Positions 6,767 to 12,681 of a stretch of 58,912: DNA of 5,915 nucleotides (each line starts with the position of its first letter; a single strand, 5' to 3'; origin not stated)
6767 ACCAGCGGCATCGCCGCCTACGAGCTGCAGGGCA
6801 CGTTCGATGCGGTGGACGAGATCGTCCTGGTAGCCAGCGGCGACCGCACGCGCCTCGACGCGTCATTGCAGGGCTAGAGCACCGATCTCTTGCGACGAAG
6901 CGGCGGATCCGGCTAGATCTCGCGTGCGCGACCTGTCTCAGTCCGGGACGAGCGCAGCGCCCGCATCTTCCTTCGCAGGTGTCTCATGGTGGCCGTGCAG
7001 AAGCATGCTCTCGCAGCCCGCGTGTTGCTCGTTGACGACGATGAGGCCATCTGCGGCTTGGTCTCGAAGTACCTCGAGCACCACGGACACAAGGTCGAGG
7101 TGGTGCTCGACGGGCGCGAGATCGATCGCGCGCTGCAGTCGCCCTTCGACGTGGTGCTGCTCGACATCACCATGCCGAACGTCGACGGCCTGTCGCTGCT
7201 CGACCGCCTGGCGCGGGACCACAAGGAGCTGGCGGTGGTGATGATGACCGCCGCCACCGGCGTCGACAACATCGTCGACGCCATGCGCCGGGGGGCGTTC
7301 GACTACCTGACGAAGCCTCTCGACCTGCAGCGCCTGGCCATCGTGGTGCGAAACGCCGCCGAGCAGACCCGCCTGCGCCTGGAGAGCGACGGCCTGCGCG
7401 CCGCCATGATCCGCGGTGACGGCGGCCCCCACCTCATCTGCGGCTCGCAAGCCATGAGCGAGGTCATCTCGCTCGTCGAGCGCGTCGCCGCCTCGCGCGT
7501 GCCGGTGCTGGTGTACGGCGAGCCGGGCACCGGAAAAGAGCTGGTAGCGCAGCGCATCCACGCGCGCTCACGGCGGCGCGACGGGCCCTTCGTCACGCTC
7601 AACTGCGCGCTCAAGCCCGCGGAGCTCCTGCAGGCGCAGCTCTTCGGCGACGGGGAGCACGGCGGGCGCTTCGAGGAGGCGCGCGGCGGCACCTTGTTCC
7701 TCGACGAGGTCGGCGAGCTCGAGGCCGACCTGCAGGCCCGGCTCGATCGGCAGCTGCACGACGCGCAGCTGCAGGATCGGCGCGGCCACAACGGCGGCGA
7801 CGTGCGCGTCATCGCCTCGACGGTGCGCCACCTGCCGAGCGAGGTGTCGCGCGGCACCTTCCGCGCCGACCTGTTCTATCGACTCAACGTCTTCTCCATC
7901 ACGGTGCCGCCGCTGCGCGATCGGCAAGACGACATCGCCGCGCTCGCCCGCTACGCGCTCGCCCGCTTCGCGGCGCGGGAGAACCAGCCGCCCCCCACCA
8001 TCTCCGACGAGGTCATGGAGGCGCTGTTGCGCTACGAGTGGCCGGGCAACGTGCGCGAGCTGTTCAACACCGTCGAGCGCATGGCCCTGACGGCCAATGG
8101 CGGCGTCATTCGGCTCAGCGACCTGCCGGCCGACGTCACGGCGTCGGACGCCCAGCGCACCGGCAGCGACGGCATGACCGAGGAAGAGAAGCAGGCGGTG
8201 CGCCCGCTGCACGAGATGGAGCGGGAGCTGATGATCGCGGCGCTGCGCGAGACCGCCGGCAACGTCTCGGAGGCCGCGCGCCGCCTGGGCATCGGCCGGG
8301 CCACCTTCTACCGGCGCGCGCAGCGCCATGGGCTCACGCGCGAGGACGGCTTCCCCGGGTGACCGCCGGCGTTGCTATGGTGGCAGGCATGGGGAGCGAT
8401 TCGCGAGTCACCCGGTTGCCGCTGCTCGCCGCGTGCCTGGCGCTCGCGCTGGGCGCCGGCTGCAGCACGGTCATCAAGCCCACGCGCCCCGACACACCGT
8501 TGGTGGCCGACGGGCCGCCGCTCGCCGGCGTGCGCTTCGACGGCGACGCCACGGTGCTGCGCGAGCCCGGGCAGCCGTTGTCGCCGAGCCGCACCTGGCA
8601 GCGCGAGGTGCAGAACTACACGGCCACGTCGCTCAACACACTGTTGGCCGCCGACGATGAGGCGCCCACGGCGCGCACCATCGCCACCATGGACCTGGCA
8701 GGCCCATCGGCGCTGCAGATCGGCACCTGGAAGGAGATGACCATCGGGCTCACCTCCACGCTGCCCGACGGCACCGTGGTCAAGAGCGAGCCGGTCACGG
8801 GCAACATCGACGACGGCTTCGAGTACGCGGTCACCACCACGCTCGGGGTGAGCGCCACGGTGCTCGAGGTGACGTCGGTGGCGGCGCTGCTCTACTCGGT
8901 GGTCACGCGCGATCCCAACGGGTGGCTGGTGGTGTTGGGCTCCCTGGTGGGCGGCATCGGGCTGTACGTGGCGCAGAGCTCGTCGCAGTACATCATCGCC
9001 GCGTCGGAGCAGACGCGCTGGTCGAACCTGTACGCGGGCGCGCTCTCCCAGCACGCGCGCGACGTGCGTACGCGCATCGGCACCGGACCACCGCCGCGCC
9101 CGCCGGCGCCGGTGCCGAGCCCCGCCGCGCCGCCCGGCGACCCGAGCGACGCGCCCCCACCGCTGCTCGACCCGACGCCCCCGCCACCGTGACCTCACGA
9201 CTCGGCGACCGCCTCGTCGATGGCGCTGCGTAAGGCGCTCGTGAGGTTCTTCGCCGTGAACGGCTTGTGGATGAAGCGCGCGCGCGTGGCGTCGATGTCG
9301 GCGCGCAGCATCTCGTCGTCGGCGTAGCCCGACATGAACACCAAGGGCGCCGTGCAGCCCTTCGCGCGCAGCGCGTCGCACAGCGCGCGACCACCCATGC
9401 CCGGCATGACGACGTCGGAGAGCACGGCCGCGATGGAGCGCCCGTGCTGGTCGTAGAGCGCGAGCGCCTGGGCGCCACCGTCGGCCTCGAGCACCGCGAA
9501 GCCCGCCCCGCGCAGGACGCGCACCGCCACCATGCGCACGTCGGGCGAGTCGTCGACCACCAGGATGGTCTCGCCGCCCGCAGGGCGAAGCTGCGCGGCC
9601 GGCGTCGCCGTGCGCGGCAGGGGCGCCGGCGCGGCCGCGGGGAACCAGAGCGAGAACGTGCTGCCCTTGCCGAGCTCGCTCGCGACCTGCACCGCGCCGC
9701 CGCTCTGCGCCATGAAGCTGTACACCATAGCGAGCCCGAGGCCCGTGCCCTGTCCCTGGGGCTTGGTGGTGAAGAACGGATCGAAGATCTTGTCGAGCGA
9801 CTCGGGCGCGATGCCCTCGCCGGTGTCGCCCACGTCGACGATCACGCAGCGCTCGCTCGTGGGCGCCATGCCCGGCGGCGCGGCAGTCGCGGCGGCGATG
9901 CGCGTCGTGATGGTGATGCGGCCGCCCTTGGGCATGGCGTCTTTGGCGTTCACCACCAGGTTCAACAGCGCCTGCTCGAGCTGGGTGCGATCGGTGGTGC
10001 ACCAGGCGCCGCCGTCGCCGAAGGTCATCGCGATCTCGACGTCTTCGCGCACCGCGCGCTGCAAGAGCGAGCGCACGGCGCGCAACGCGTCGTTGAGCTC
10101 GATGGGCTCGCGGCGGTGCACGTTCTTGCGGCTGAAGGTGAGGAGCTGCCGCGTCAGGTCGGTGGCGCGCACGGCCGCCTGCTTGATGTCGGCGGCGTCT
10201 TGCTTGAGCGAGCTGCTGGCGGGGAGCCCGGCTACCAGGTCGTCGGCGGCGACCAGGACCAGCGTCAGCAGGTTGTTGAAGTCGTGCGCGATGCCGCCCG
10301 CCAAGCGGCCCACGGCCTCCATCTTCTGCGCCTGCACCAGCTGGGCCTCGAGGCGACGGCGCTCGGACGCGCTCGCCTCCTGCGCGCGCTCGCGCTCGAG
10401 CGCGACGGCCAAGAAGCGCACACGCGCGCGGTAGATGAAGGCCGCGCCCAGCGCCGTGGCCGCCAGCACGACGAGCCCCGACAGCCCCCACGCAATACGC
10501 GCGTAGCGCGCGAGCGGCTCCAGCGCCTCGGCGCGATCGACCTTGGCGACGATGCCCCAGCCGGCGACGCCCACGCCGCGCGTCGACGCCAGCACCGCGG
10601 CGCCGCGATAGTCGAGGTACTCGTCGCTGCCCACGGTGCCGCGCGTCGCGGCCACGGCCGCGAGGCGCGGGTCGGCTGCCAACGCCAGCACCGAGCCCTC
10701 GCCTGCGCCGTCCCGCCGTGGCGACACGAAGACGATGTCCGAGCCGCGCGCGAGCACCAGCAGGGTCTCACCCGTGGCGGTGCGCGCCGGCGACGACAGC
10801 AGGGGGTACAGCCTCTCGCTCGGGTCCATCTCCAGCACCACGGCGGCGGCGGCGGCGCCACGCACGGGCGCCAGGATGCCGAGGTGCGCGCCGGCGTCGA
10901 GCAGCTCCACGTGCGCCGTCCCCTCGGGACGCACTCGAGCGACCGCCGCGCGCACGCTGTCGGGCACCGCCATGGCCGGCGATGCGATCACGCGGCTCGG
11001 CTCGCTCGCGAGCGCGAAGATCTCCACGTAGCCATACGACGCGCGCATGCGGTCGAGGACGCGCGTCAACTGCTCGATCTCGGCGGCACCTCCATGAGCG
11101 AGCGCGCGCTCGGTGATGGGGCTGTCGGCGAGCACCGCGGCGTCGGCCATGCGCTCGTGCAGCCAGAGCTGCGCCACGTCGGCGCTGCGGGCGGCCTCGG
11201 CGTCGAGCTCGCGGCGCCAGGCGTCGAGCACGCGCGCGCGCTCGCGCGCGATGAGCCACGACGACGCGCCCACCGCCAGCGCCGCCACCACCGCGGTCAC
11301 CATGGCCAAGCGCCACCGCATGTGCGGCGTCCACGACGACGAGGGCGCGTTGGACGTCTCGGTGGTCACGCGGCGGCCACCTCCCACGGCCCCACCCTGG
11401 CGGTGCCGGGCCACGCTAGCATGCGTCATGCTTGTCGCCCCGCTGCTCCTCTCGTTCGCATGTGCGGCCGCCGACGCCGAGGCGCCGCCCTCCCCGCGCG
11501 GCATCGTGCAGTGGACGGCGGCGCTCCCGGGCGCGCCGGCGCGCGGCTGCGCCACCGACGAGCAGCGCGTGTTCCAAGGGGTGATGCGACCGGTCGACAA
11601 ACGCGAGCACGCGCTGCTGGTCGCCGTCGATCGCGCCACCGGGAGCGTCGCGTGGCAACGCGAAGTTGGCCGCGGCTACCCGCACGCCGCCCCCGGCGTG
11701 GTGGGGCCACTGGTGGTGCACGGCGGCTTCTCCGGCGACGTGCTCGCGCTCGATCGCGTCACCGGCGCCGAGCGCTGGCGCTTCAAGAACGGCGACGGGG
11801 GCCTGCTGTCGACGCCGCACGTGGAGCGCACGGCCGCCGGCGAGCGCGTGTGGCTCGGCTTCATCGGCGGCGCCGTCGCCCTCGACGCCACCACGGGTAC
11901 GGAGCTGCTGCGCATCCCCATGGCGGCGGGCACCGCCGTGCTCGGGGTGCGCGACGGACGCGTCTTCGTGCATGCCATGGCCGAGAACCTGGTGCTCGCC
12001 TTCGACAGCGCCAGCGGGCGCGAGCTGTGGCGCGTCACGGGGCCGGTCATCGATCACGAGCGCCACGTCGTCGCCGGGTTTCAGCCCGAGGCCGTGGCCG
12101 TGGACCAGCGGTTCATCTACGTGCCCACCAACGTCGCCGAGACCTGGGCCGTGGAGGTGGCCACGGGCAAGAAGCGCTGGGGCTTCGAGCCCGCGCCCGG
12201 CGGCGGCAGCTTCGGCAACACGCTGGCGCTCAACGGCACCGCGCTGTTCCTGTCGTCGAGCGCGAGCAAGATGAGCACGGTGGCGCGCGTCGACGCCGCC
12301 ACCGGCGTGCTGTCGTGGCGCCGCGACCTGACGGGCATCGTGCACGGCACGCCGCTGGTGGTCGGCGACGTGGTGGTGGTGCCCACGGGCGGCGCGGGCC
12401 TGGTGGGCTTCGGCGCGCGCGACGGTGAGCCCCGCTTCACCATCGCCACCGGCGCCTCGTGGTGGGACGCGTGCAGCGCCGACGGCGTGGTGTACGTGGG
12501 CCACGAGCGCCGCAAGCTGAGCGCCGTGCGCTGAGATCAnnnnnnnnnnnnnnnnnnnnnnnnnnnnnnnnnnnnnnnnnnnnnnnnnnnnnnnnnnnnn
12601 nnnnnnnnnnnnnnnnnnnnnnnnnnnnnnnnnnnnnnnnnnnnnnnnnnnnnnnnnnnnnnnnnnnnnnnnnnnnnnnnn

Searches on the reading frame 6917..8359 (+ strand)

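Call 22: search_protein_families(library=pfam, proteins=[window:6917-8359:+], max_evalue=0.001)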
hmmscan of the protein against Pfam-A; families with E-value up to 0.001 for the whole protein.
window:6917-8359:+ (481 aa): 9 families
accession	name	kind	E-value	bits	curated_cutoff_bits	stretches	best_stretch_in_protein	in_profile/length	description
PF00158.32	Sigma54_activat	-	1.5e-42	145.6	20.2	1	174-328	2-167/168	Sigma-54 interaction domain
PF25601.1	AAA_lid_14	-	1.7e-25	89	27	1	334-414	1-81/87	AAA+ ATPase lid domain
PF00072.30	Response_reg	-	2.8e-25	89.1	30.2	1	36-143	1-109/111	Response regulator receiver domain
PF14532.12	Sigma54_activ_2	-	4.2e-23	82.6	25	1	177-333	4-138/138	Sigma-54 interaction domain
PF02954.25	HTH_8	-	1.4e-13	50.8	22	1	431-469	2-40/42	Bacterial regulatory protein, Fis family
PF07728.20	AAA_5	-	4.7e-07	30.3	22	1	196-290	1-102/139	AAA domain (dynein-related subfamily)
PF00004.35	AAA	-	5.5e-05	24.1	21.2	0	197-312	1-116/131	ATPase family associated with various cellular activities (AAA)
PF13191.12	AAA_16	-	9e-05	23.5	32.6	1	177-282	6-122/167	AAA ATPase domain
PF01078.27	Mg_chelatase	-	0.00016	21.6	20.3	0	188-215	16-43/207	Magnesium chelatase, subunit ChlI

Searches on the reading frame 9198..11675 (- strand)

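Call 22: search_protein_families(library=pfam, proteins=[window:9198-11675:-], max_evalue=0.001)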
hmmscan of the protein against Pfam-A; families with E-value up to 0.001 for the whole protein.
window:9198-11675:- (826 aa): 3 families
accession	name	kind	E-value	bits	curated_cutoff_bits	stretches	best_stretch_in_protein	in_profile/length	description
PF02518.31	HATPase_c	-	9.6e-24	84.4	26.4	1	562-681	2-110/111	Histidine kinase-, DNA gyrase B-, and HSP90-like ATPase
PF00072.30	Response_reg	-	2.7e-19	69.8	30.2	1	704-815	1-110/111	Response regulator receiver domain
PF00512.31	HisKA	-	6.8e-05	23.3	26.9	1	456-517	3-63/66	His Kinase A (phospho-acceptor) domain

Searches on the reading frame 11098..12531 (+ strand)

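Call 22: search_protein_families(library=pfam, proteins=[window:11098-12531:+], max_evalue=0.001)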
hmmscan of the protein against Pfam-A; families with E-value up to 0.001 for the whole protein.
window:11098-12531:+ (478 aa): 3 families
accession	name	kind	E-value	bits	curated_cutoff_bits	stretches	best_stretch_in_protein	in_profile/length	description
PF13360.13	PQQ_2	-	2.7e-29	102.9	27.6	2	135-361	13-231/233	Outer membrane protein assembly factor BamB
PF01011.28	PQQ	-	5.3e-11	42.4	26.7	0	276-317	537-578/595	Glucose/ethanol/alcohol dehydrogenase, beta-propeller domain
PF13570.13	Beta-prop_ACSF4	-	2.7e-08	34.1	133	1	173-427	30-276/329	Beta-alanine-activating enzyme, beta-propeller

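Call 65: search_protein_families(library=ncbifam, proteins=[window:11098-12531:+], max_evalue=0.001)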
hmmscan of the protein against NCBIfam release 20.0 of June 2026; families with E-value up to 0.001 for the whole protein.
window:11098-12531:+ (478 aa): 6 families
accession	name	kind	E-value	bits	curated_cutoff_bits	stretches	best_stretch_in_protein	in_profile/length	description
TIGR03300.1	assembly_YfgL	equivalog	3.3e-19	68.8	285.2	3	135-274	85-217/377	outer membrane protein assembly factor BamB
NF008351.0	PRK11138.1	equivalog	2.7e-15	55.7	423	2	351-450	83-187/394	outer membrane protein assembly factor BamB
TIGR03075.1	PQQ_enz_alc_DH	subfamily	1.2e-12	47.2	480.05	1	335-461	67-200/530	PQQ-dependent dehydrogenase, methanol/ethanol family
TIGR04528.1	acido_non_PQQ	subfamily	4.6e-12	45.5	650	1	168-232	397-462/493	acido-empty-quinoprotein group A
NF053615.1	SerThrKinAfsKStmc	equivalog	2.7e-09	36.3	1300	2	282-469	615-791/809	protein serine/threonine kinase AfsK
TIGR03074.1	PQQ_membr_DH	subfamily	4.9e-06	24.7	832.65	0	273-316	697-740/783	membrane-bound PQQ-dependent dehydrogenase, glucose/quinate/shikimate family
